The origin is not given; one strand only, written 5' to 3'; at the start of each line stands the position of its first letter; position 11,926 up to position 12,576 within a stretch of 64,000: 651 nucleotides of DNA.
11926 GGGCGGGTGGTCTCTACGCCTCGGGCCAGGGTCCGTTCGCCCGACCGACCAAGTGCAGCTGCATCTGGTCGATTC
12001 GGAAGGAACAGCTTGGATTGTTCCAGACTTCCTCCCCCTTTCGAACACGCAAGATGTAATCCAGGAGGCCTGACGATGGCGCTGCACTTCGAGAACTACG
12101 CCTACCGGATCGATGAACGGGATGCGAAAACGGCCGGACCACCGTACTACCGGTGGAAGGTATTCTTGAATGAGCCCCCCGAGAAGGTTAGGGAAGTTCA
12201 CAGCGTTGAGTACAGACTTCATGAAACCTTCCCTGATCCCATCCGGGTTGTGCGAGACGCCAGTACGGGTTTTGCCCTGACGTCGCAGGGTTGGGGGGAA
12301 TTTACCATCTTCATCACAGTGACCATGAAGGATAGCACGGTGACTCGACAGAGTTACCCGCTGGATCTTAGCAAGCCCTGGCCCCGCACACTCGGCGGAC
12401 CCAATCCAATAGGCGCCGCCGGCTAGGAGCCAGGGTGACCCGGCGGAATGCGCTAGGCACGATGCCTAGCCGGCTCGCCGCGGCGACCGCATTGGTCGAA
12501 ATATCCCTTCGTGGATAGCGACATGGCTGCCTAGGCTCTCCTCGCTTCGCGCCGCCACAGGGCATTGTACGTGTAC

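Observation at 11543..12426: Coupled 2-TM protein plus prokaryotic YEATS-domain gene pair in an archaeon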

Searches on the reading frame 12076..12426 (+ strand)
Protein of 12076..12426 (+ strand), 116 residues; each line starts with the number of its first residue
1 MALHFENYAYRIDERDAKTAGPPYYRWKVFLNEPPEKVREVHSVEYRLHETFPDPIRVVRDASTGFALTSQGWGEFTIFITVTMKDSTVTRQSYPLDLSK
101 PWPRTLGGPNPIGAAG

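Call 5: search_protein_families(library=pfam, proteins=[window:12076-12426:+], max_evalue=1)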
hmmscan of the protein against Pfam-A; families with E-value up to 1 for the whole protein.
window:12076-12426:+ (116 aa): 2 families
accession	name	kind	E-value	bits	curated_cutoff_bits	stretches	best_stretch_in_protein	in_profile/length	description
PF20305.4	pYEATS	-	1.6e-20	73.2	26.9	1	25-97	1-73/73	prokaryotic YEATS domain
PF03366.22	YEATS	-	7.8e-14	51.8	22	1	24-98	3-78/80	YEATS family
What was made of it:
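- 12076..12426 (+): Gene B: 116-aa stand-alone prokaryotic YEATS domain protein with no signal peptide. Pfam pYEATS 73.2 bits and YEATS 51.8 bits (call 5).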

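Call 6: search_protein_families(library=ncbifam, proteins=[window:12076-12426:+], max_evalue=1)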
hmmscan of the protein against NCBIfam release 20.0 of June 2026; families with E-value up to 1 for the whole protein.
window:12076-12426:+ (116 aa): 0 families

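Call 10: find_encoding_contigs(protein=window:12076-12426:+, flank=10000, max_places=6)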
Protein window:12076-12426:+ (116 aa): 2 contigs read that carry it; 1 place shown.
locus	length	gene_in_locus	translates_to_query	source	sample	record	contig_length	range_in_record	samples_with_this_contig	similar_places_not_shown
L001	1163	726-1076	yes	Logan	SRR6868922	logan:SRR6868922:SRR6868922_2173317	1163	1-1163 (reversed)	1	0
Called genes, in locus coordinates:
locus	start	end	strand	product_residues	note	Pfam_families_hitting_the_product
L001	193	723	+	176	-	-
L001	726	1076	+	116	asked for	PF03366:YEATS, PF20305:pYEATS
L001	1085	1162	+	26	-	?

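Call 11: find_homologous_proteins(query=window:12076-12426:+)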
Query window:12076-12426:+ (116 aa): 13 proteins with E <= 0.001 among 14 candidates.
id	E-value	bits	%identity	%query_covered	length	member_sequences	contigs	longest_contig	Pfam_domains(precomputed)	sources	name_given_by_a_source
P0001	5.4e-75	267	100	100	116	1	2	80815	PF03366.23,PF20305.5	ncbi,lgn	-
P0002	4.2e-29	119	50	99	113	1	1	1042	PF03366.23,PF20305.5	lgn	-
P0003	7.7e-27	112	50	89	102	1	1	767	PF03366.23,PF20305.5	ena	-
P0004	1.7e-25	107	50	87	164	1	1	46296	PF03366.23,PF20305.5,PF08823.17,PF01471.24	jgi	jgi:peptidoglycan hydrolase-like protein with peptidoglycan-binding domain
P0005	4.0e-25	106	52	89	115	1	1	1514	PF03366.23,PF20305.5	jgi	jgi:transcription initiation factor IIF auxiliary subunit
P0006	2.0e-24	104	51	86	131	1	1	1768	PF03366.23,PF20305.5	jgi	jgi:hypothetical protein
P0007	6.4e-24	102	50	89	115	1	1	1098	PF03366.23,PF20305.5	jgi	jgi:transcription initiation factor IIF auxiliary subunit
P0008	1.1e-23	101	49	94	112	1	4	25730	PF03366.23,PF20305.5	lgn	-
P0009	1.9e-23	101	48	87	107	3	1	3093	PF03366.23,PF20305.5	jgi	-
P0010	2.8e-21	94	47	84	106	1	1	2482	PF03366.23,PF20305.5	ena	-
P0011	5.2e-19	86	46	89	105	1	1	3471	PF03366.23,PF20305.5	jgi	jgi:transcription initiation factor IIF auxiliary subunit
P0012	6.6e-17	80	46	69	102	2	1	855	PF03366.23,PF20305.5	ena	-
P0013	5.0e-16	77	44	75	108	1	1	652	PF03366.23,PF20305.5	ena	-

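Call 15: find_encoding_contigs(protein=P0004, flank=8000, max_places=3)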
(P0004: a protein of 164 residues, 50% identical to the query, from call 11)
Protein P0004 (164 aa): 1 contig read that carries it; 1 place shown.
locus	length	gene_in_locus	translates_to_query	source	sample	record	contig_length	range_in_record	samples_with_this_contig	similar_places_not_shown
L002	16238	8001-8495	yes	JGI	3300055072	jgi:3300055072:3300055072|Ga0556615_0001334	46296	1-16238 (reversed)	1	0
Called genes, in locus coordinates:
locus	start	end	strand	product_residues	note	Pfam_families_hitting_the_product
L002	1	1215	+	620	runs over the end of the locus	PF00082:Peptidase_S8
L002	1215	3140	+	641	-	PF04055:Radical_SAM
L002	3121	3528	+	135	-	-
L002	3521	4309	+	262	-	-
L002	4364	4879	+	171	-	-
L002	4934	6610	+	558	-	PF01179:Cu_amine_oxid (weak)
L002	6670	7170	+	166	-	-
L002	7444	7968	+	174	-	-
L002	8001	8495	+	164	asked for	PF01471:PG_binding_1, PF08823:PG_binding_2 (faint), PF03366:YEATS, PF20305:pYEATS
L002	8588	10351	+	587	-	PF13091:PLDc_2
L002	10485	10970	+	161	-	-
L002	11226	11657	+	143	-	-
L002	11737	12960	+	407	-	PF13495:Phage_int_SAM_4 (faint), PF02899:Phage_int_SAM_1 (weak), PF00589:Phage_integrase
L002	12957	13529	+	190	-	PF00589:Phage_integrase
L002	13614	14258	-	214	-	-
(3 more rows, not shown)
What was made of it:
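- One B homologue carries a peptidoglycan-binding domain (P0004, calls 11, 15).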

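Call 16: find_encoding_contigs(protein=P0008, flank=8000, max_places=3)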
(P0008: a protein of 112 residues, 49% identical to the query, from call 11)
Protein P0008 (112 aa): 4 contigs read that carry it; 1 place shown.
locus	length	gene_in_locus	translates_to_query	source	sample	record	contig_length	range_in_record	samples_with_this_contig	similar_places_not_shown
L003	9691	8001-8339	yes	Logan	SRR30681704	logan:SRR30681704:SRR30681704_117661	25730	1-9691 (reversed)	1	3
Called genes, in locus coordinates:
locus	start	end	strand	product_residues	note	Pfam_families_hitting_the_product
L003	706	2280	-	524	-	PF00890:FAD_binding_2 (faint), PF01266:DAO (faint), PF07992:Pyr_redox_2 (faint), PF13450:NAD_binding_8 (weak), PF00732:GMC_oxred_N, PF05199:GMC_oxred_C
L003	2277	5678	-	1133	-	PF00732:GMC_oxred_N, PF00890:FAD_binding_2 (faint), PF01266:DAO (faint), PF07992:Pyr_redox_2 (faint), PF12146:Hydrolase_4 (faint), PF05199:GMC_oxred_C, PF00561:Abhydrolase_1, PF12697:Abhydrolase_6 (weak)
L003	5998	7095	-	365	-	-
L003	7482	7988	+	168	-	-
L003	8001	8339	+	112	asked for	PF03366:YEATS, PF20305:pYEATS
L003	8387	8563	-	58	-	-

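Call 32: find_related_loci(query=A2, collection=genome_contigs, flank=6000)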
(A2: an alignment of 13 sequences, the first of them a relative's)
Query A2 (116 aa) in genome_contigs; peptide patterns used: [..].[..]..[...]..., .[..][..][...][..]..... (x = any residue, [..] = any of these).
35 stretches matched a pattern; 13 encode a relative of the query (tblastn E <= 1e-3); 13 distinct loci.
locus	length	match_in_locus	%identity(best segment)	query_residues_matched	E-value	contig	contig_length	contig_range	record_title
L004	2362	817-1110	47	1-98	9e-28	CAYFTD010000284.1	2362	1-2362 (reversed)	MAG TPA_asm: uncultured archaeon isolate ERP108616_co1_168 genome assembly, contig: k119_1739682, whole genome shotgun s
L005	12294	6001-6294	47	1-98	1e-27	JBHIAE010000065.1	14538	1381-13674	MAG: Candidatus Thorarchaeota archaeon isolate K_3_bin.28 NODE_1326_length_14538_cov_17.539460, whole genome shotgun seq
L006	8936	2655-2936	49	7-99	6e-27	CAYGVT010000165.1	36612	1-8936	MAG TPA_asm: uncultured Thermoplasmata archaeon isolate ERP119294_co2_530 genome assembly, contig: k141_4032772, whole g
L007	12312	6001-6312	44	1-104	4e-26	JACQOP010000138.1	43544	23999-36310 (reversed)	MAG: Chloroflexi bacterium isolate NC_groundwater_1284_Ag_S-0.2um_61_37 S_p2_S4_coassembly_k141_3452424, whole genome sh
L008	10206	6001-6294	45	1-98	5e-25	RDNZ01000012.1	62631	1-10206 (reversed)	MAG: Candidatus Thorarchaeota archaeon isolate DZG_bin1.115 NODE_12_length_62631_cov_13.977779, whole genome shotgun seq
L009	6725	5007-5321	35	1-101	9e-18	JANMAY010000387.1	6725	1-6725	MAG: Gemmatimonadaceae bacterium isolate OTE_1_metabat_460 OTE_1_k141_3833541, whole genome shotgun sequence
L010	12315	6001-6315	31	1-103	1e-16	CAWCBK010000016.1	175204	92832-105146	MAG: Euryarchaeota archaeon isolate MFD03899.bin.2.188 genome assembly, contig: contig_51925, whole genome shotgun seque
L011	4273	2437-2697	39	17-100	1e-16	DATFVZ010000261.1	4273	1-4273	MAG TPA_asm: Gemmatimonadales bacterium isolate SMAG_U9477 k141_1533815, whole genome shotgun sequence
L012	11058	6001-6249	39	17-96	4e-15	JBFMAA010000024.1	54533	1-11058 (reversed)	MAG: Thermodesulfobacteriota bacterium isolate MAG126 MAG126_24, whole genome shotgun sequence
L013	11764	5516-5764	37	17-96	1e-14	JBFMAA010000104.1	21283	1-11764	MAG: Thermodesulfobacteriota bacterium isolate MAG126 MAG126_104, whole genome shotgun sequence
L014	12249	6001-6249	39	25-104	1e-14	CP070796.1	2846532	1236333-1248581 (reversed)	MAG: Candidatus Zixiibacteriota bacterium isolate bin142 chromosome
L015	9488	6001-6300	33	6-98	1e-14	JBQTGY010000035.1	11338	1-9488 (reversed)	MAG: Pseudomarimonas sp. isolate SAW311 c_000000366730, whole genome shotgun sequence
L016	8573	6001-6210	34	20-86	1e-9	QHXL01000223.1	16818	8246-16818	MAG: Acidobacteria bacterium isolate gp4 AA21 14_0903_02_30cm_scaffold_21682_curated, whole genome shotgun sequence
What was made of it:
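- The pair occurs in Thorarchaeota, Thermoplasmata, Euryarchaeota and Chloroflexi (call 32). The distribution is patchy and rare: 13 loci in 185,579 species genomes with the patterns used (call 32). The subfamily occurs in Asgard archaea (call 32). The same module occurs in a Chloroflexi bacterium (call 32).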

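Call 41: predict_structure(alignment_id=A2)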
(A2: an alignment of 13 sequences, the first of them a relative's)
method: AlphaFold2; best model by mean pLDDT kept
length: 116 residues; sequences in the alignment: 13
mean_pLDDT: 86.9   pTM: 0.77
mean pLDDT of the five models: 86.9, 86.0, 85.9, 85.1, 83.7
residues with pLDDT >= 90: 70; 70-90: 28; 50-70: 14; < 50: 4
segments of 3 or more residues with pLDDT < 50: 113-116
pLDDT, mean of each block of 10 residues (from residue 1): 92 69 88 96 96 93 95 89 97 93 72 45
secondary structure, 60 per line:
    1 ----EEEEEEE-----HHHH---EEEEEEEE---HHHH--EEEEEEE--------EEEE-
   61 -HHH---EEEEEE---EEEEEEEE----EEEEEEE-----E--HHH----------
elements in order: E5-11 H17-20 E24-31 H35-38 E41-47 E56-59 E68-73 E77-84 E89-95
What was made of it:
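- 12076..12426 (+): Model pLDDT is 86.9 (call 41).
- On YEATS / pYEATS domain (PF03366, PF20305): The model has pLDDT 86.9 and seven β-strands of three or more residues (call 41).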

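Call 44: fold_search(model_id=the predicted structure, library=pdb)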
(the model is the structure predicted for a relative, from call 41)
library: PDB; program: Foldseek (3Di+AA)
matches with E <= 10: 949; with E <= 0.001: 100
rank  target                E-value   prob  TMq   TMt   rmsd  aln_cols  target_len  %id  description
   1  5wyi_B                1.1e-06  1.00  0.63  0.54   6.8       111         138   24  The Yaf9 YEATS domain Recognizing H3K122suc Peptide (released 2018-01-17)
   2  5wyi_A                1.1e-06  1.00  0.63  0.53   7.2       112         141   24  The Yaf9 YEATS domain Recognizing H3K122suc Peptide (released 2018-01-17)
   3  8ij0_A                2.2e-06  1.00  0.63  0.53   5.9       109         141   24  Crystal structure of GAS41 YEATS domain in complex with H3K9ac peptide (released 2023-11-01)
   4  5vna_D                2.3e-06  1.00  0.64  0.60   5.7       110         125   22  Crystal structure of human YEATS domain (released 2018-09-05)
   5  5vna_C                2.9e-06  1.00  0.62  0.59   3.5       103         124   25  Crystal structure of human YEATS domain (released 2018-09-05)
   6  5y8v_D                2.9e-06  1.00  0.64  0.58   4.7       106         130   24  Crystal structure of GAS41 (released 2018-04-25)
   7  5vna_B                3.1e-06  1.00  0.62  0.58   6.1       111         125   25  Crystal structure of human YEATS domain (released 2018-09-05)
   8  5xtz_B                3.4e-06  1.00  0.63  0.56   3.4       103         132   26  Crystal structure of GAS41 YEATS bound to H3K27ac peptide (released 2018-06-27)
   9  9x8u_C                3.4e-06  1.00  0.57  0.51   8.0       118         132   22  Crystal structure of the human GAS41 YEATS domain in complex with an acetylated YFV capsid peptide (K8ac) (released 2025-11-26)
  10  8dkb_C                3.6e-06  1.00  0.63  0.57   6.3       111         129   23  Crystal Structure of human YEATS4 in complex with Pfizer small molecule compound 3b (released 2023-01-11)
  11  6miq_A                3.8e-06  1.00  0.66  0.55   3.8       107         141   20  Crystal structure of Taf14 YEATS domain in complex with histone H3K9bu (released 2018-11-14)
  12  7jfy_A                3.8e-06  1.00  0.62  0.56   6.0       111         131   23  GAS41 YEATS domain in complex with 5 (released 2021-07-21)
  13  5vnb_A                4.3e-06  1.00  0.61  0.56   6.0       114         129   24  YEATS in complex with histone H3 (released 2018-09-05)
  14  7f4a_A                4.5e-06  1.00  0.63  0.54   4.6       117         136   21  Crystal structure of Taf14 YEATS domain in complex with H3K9bz peptide (released 2022-03-16)
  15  8dkb_E                4.5e-06  1.00  0.62  0.58   6.3       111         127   23  Crystal Structure of human YEATS4 in complex with Pfizer small molecule compound 3b (released 2023-01-11)
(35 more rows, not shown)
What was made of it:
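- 12076..12426 (+): The Foldseek PDB top 50 are all YEATS (call 44).
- On YEATS / pYEATS domain (PF03366, PF20305): The best 50 Foldseek PDB matches are all YEATS domains, at probability 1.0 and TM 0.57-0.68 (call 44).
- Closest known: Eukaryotic YEATS acyl-lysine readers. Same: The same Ig-like β-sandwich fold: Foldseek probability 1.0, TM 0.57-0.68, 20-27% identity (call 44).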

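Call 45: predict_structure(alignment_id=A3)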
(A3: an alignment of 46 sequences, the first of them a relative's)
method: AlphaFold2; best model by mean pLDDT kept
length: 176 residues; sequences in the alignment: 46
mean_pLDDT: 82.5   pTM: 0.61
mean pLDDT of the five models: 82.5, 82.4, 82.3, 82.3, 82.1
residues with pLDDT >= 90: 80; 70-90: 58; 50-70: 32; < 50: 6
segments of 3 or more residues with pLDDT < 50: 76-79
pLDDT, mean of each block of 10 residues (from residue 1): 51 58 70 82 72 80 85 58 85 89 97 96 93 93 96 97 93 95
secondary structure, 60 per line:
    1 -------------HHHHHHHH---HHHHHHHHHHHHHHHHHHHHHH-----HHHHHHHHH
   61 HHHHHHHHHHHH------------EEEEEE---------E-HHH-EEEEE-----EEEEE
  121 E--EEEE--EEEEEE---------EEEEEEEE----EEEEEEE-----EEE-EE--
elements in order: H14-21 H25-46 H52-72 E85-90 E106-110 E116-121 E124-127 E130-135 E145-152 E157-163 E169-171
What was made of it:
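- Checked: These are residues 25-46 and 52-72 in the AlphaFold model (call 45).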

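Call 47: search_solved_structures(query=A2, max_evalue=0.01, show_alignments=4)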
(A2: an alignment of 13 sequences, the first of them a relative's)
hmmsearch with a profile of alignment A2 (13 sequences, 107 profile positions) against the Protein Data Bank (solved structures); distinct sequences matched with E-value up to 0.01: 46.
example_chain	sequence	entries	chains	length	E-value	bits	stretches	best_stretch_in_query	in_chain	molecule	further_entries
3fk3_A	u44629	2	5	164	1.2e-12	50.8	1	7-88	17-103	Protein AF-9 homolog | Yaf9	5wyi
5wyi_A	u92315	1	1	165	1.3e-12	50.8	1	7-88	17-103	Yaf9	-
6axj_A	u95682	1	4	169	1.3e-12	50.7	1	7-88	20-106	Protein AF-9 homolog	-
3rls_A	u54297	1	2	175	1.4e-12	50.6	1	7-88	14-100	Protein AF-9 homolog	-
9x8u_A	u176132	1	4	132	1.5e-12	50.6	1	6-89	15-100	YEATS domain-containing protein 4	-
9x8s_A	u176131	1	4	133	1.5e-12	50.6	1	6-89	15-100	YEATS domain-containing protein 4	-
5y8v_B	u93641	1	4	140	1.6e-12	50.4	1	6-89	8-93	YEATS domain-containing protein 4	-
8i60_C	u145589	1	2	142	1.7e-12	50.4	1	6-89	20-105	YEATS domain-containing protein 4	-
5vna_A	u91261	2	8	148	1.9e-12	50.2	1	6-89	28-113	YEATS domain-containing protein 4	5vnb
7eif_A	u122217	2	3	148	1.9e-12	50.2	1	6-89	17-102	YEATS domain-containing protein 4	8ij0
8dkb_A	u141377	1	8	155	2.1e-12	50.1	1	6-89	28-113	YEATS domain-containing protein 4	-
7jfy_B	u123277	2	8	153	2.1e-12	50.1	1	6-89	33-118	YEATS domain-containing protein 4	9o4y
5xtz_A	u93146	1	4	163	2.5e-12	49.8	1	6-89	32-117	YEATS domain-containing protein 4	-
5r68_B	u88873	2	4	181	2.7e-12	49.8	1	6-89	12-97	YEATS domain-containing protein 4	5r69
8x15_W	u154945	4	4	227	4.7e-12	49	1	6-89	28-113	YEATS domain-containing protein 4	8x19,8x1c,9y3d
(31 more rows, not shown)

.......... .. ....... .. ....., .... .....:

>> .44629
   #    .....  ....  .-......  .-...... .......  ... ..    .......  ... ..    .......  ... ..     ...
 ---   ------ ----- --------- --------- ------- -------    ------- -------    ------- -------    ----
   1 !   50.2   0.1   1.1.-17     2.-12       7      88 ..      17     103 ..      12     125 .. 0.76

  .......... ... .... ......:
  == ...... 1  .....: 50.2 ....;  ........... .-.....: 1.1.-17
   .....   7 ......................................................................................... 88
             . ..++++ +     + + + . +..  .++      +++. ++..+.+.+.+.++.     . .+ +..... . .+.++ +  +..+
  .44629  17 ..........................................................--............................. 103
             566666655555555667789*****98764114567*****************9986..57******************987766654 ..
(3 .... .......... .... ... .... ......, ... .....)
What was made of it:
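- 12076..12426 (+): The profile hits Yaf9 at 1.2e-12 (call 47).
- Identity of B: calls 5, 41, 44, 47. The fold and cage are those of eukaryotic histone readers (calls 44, 47).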

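Call 58: find_related_loci(query=A2, collection=metagenome_contigs, flank=6000)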
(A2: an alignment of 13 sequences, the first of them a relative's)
Query A2 (116 aa) in metagenome_contigs; peptide patterns used: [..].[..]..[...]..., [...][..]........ (x = any residue, [..] = any of these).
213 stretches matched a pattern; 106 encode a relative of the query (tblastn E <= 1e-3); the best 80 are kept; 80 distinct loci.
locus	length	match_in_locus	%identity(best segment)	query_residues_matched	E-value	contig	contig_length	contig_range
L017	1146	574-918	50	1-116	4e-35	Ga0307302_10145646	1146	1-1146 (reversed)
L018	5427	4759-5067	51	1-107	1e-32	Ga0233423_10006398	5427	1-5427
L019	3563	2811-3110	53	1-100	2e-31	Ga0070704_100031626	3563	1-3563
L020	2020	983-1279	51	1-103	2e-31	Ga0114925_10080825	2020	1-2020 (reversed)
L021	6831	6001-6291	54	3-103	2e-30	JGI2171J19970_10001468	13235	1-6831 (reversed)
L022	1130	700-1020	46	1-111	5e-31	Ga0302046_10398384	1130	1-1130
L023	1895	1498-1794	50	3-105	6e-30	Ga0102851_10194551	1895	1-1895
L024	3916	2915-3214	51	1-100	1e-29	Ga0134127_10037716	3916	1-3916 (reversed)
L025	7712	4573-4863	48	3-103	3e-28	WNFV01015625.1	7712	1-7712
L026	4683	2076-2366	48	3-103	3e-28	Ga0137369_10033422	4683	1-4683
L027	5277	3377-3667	48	3-103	3e-28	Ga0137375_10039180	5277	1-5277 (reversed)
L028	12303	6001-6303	50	1-103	9e-28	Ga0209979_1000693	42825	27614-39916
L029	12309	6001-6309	46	1-103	8e-27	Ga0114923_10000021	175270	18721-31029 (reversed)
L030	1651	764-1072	45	2-103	7e-27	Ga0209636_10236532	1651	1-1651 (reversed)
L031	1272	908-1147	58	24-103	5e-27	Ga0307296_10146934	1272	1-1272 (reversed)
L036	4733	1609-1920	44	1-112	4e-25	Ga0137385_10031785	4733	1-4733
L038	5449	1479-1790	44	1-112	4e-25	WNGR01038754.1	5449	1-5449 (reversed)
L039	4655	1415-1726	44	1-112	4e-25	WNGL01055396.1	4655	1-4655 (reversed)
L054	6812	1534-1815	46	5-102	1e-22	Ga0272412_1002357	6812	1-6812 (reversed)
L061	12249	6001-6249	41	24-106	2e-19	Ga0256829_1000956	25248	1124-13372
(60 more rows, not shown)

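Call 59: find_related_loci(query=A2, collection=viral_contigs, flank=6000)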
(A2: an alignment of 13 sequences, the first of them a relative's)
Query A2 (116 aa) in viral_contigs; peptide patterns used: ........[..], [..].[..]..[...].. (x = any residue, [..] = any of these).
21 stretches matched a pattern, but none encodes a relative of the query by tblastn (E <= 1e-3).

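Call 63: search_protein_families(library=pfam, proteins=[L061:3697-6705:+], max_evalue=0.01)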
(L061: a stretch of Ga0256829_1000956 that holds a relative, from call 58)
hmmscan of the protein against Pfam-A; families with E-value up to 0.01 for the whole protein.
L061:3697-6705:+ (1003 aa): 4 families
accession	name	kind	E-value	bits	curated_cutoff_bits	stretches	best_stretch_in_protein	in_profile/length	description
PF03781.23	FGE-sulfatase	-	2.4e-38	132.7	23.3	1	536-727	33-255/255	Sulfatase-modifying factor enzyme 1-like domain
PF20305.4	pYEATS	-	1.1e-20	73.7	26.9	1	770-842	1-73/73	prokaryotic YEATS domain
PF00763.28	THF_DHG_CYH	-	1.2e-16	61.4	32.8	1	870-969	11-112/115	Tetrahydrofolate dehydrogenase/cyclohydrolase, catalytic domain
PF03366.22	YEATS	-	1.6e-13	50.8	22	1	768-844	2-79/80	YEATS family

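Call 69: search_protein_families(library=pfam, alignment_id=A4, max_evalue=0.00001)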
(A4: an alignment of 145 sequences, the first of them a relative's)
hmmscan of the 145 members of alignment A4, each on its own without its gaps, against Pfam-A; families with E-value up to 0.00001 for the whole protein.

A. member 1, L002:1212-3137:+ (642 aa): 1 family
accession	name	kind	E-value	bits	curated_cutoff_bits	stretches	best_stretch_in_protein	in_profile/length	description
PF04055.27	Radical_SAM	-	1.4e-15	58.3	29.5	1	281-438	3-162/166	Radical SAM superfamily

B. families by the number of members that match (of 145 scanned): 181 families (the first 25 are shown)
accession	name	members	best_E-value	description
PF13649.12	Methyltransf_25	3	9.5e-18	Methyltransferase domain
PF13847.12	Methyltransf_31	3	1.2e-17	Methyltransferase domain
PF08241.18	Methyltransf_11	3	1.2e-16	Methyltransferase domain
PF14559.12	TPR_19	3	2.1e-15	Tetratricopeptide repeat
PF07992.20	Pyr_redox_2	2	3.1e-63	Pyridine nucleotide-disulphide oxidoreductase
PF16653.10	Sacchrp_dh_C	2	1.9e-44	Saccharopine dehydrogenase C-terminal domain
PF00144.29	Beta-lactamase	2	1.8e-43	Beta-lactamase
PF01282.25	Ribosomal_S24e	2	5.1e-29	Ribosomal protein S24e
PF00589.27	Phage_integrase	2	1.4e-28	Phage integrase family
PF13751.12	DDE_Tnp_1_6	2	6.7e-26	Transposase DDE domain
PF05598.16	DUF772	2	8.3e-18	Transposase domain (DUF772)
PF13620.12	CarboxypepD_reg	2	7.2e-17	Carboxypeptidase regulatory-like domain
PF08242.18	Methyltransf_12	2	4.2e-16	Methyltransferase domain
PF05175.20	MTS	2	3.6e-15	Methyltransferase small domain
PF03435.24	Sacchrp_dh_NADP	2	5.3e-15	Saccharopine dehydrogenase NADP binding domain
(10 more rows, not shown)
